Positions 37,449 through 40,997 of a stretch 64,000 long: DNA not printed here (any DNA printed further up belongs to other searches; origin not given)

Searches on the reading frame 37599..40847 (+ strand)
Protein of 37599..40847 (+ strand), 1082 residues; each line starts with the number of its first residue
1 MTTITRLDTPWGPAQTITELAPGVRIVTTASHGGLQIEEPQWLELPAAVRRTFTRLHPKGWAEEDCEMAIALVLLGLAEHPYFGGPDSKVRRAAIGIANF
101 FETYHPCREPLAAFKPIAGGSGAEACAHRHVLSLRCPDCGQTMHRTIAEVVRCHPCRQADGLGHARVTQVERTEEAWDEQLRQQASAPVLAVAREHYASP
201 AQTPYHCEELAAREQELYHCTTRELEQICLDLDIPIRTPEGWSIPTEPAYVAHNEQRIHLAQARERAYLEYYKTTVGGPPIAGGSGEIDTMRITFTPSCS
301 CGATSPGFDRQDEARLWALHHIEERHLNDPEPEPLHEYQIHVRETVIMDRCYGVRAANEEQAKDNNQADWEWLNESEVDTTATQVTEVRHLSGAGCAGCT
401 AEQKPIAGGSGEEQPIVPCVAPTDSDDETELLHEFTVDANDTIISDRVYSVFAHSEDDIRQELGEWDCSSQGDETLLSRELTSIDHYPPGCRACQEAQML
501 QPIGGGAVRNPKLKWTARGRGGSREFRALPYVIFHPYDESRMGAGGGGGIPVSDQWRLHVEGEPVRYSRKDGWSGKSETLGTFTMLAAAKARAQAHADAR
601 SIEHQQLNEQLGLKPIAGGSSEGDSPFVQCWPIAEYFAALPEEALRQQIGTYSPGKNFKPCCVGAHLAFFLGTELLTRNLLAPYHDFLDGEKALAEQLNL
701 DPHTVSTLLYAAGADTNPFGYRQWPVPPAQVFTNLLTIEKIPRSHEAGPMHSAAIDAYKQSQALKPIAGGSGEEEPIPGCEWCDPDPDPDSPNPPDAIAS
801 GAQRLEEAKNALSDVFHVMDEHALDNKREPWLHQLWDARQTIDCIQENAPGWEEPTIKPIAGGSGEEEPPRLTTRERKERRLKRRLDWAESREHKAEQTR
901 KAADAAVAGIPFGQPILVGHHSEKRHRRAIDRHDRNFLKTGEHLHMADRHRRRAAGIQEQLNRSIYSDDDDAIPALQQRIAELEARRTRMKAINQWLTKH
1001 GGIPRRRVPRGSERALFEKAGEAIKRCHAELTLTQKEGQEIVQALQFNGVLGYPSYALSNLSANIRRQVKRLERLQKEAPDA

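Call 11: search_protein_families(library=pfam, proteins=[window:37599-40847:+], max_evalue=0.01)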
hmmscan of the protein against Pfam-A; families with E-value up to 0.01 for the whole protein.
window:37599-40847:+ (1082 aa): 2 families
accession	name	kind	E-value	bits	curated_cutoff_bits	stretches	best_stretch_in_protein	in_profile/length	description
PF12083.13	DUF3560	-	9.8e-29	100.4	27.2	1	875-995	3-121/124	Domain of unknown function (DUF3560)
PF22653.1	DUF7007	-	3.7e-15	56.9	27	1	8-74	5-65/116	Domain of unknown function (DUF7007)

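Call 69: search_protein_families(library=ncbifam, proteins=[window:37599-40847:+], max_evalue=0.001)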
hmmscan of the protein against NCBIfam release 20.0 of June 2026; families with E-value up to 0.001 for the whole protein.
window:37599-40847:+ (1082 aa): 0 families

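Call 74: find_related_loci(query=window:37599-40844:+, collection=viral_contigs, flank=10000)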
Query window:37599-40844:+ (1082 aa) in viral_contigs; peptide patterns used: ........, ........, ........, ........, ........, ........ (x = any residue, [..] = any of these).
2 stretches matched a pattern, but none encodes a relative of the query by tblastn (E <= 1e-3).

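Call 75: search_dna_similar(query=window:37599-40844:+, collection=plasmids, mode=protein, max_rows=15)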
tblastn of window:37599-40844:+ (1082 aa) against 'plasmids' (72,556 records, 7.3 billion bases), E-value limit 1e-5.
Records with a match: 299; places in all: 300; records where one place covers at least 80% of the query: 0.
Best place of each record, by identity: <60% 299.
By first word of the organism name: Escherichia 58; Acinetobacter 47; uncultured 35; Pseudomonas 32; Vibrio 25; Xanthomonas 15; Yersinia 15; Serratia 7; Providencia 6; Proteus 6; and 26 more.
By predicted mobility (MOB-suite, as given by PLSDB): conjugative 166; non-mobilizable 121; mobilizable 12.
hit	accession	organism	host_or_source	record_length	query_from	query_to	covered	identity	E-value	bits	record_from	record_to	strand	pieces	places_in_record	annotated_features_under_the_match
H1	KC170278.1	uncultured bacterium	-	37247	890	1077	17%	37.5%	5e-16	91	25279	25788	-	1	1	ArdC domain containing protein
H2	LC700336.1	Pseudomonas aeruginosa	-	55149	886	1077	18%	36.2%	3e-16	92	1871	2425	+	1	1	DUF3560 domain-containing protein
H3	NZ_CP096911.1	Pseudomonas aeruginosa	Homo sapiens,Sputum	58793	903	1081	17%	38.6%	2e-16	93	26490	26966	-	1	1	none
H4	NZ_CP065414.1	Pseudomonas aeruginosa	Homo sapiens,metagenomic assembly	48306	903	1081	17%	38.6%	3e-16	92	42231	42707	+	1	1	DUF3560 domain-containing protein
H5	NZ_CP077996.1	Pseudomonas aeruginosa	Homo sapiens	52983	903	1081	17%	38.6%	3e-16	92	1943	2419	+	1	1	DUF3560 domain-containing protein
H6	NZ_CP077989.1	Pseudomonas aeruginosa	Homo sapiens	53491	903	1081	17%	38.6%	3e-16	92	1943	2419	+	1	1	DUF3560 domain-containing protein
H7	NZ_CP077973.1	Pseudomonas aeruginosa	Homo sapiens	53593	903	1081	17%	38.6%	3e-16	92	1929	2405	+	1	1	DUF3560 domain-containing protein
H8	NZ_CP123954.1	Pseudomonas aeruginosa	Homo sapiens,cell culture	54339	903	1081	17%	38.6%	3e-16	92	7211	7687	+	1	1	DUF3560 domain-containing protein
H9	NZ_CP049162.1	Pseudomonas aeruginosa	Homo sapiens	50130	903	1081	17%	38.6%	4e-16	92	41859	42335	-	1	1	DUF3560 domain-containing protein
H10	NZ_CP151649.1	Pseudomonas aeruginosa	Homo sapiens,sputum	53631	903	1081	17%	38.6%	4e-16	92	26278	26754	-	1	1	DUF3560 domain-containing protein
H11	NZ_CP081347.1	Pseudomonas aeruginosa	Homo sapiens,cell culture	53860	903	1081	17%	38.6%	4e-16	92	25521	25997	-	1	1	DUF3560 domain-containing protein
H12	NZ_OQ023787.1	Pseudomonas aeruginosa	-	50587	903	1081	17%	38.6%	9e-16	91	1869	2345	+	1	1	DUF3560 domain-containing protein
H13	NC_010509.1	Methylobacterium radiotolerans JCM 2831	-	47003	886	1082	18%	35.0%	2e-15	90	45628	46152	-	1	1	DUF3560 domain-containing protein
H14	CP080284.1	Pseudomonas aeruginosa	Homo sapiens,cell culture,sputum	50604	903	1081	17%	38.0%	9e-16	91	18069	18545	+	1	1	DUF3560 domain-containing protein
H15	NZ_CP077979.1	Pseudomonas aeruginosa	Homo sapiens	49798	903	1081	17%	38.0%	1e-15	91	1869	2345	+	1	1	DUF3560 domain-containing protein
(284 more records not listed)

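Call 79: get_annotated_region(hit=H2, flank=7000)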
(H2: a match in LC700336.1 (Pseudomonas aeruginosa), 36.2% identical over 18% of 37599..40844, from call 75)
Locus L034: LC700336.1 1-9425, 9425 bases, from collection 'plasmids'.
description: Pseudomonas aeruginosa PAO1808 plasmid RP1-1 DNA, complete sequence
organism: Pseudomonas aeruginosa (NCBI taxid 287)
taxonomy: Bacteria; Pseudomonadota; Gammaproteobacteria; Pseudomonadales; Pseudomonadaceae; Pseudomonas; Pseudomonas aeruginosa
host: -; source: -; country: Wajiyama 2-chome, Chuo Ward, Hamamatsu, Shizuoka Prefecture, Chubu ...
typing (MOB-suite, as given by PLSDB): non-mobilizable; replicon rep_cluster_2025
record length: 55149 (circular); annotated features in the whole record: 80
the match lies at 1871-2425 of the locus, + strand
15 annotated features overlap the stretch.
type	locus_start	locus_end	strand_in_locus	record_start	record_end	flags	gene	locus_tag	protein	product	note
CDS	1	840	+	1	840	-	repP-11A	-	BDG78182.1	replication initiation protein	-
CDS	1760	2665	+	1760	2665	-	-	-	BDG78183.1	DUF3560 domain-containing protein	-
CDS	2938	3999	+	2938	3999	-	-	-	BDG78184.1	DNA-binding protein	-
CDS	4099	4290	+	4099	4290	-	-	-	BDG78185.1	hypothetical protein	-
CDS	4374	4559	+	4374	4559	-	-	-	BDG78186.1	hypothetical protein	-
CDS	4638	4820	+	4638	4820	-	-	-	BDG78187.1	hypothetical protein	-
CDS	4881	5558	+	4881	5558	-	-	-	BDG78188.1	SOS response-associated peptidase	-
CDS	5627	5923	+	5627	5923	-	-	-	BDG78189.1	hypothetical protein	-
CDS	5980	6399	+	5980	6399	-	acrF3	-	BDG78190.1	anti-CRISPR protein AcrF3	-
CDS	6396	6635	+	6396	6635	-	acrF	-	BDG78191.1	anti-CRISPR protein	-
CDS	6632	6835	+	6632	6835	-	-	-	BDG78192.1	helix-turn-helix domain-containing protein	-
CDS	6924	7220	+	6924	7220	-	-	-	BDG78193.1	hypothetical protein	-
CDS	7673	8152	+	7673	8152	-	-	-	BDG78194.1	hypothetical protein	-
CDS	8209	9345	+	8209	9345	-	-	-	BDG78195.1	hypothetical protein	-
CDS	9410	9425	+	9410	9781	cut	-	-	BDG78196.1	hypothetical protein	-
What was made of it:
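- On EGeRS1 (pLS20-family establishment gene regulatory sequences): DUF3560 occurs mostly on conjugative plasmids, sometimes annotated with an ArdC domain or next to acr genes (calls 75, 79).
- Some matches are annotated as ArdC-domain proteins, and one lies beside acrF3 anti-CRISPR genes (calls 75, 79). The operon carries domains typical of conjugative-plasmid establishment and anti-defence regions (calls 75, 79).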
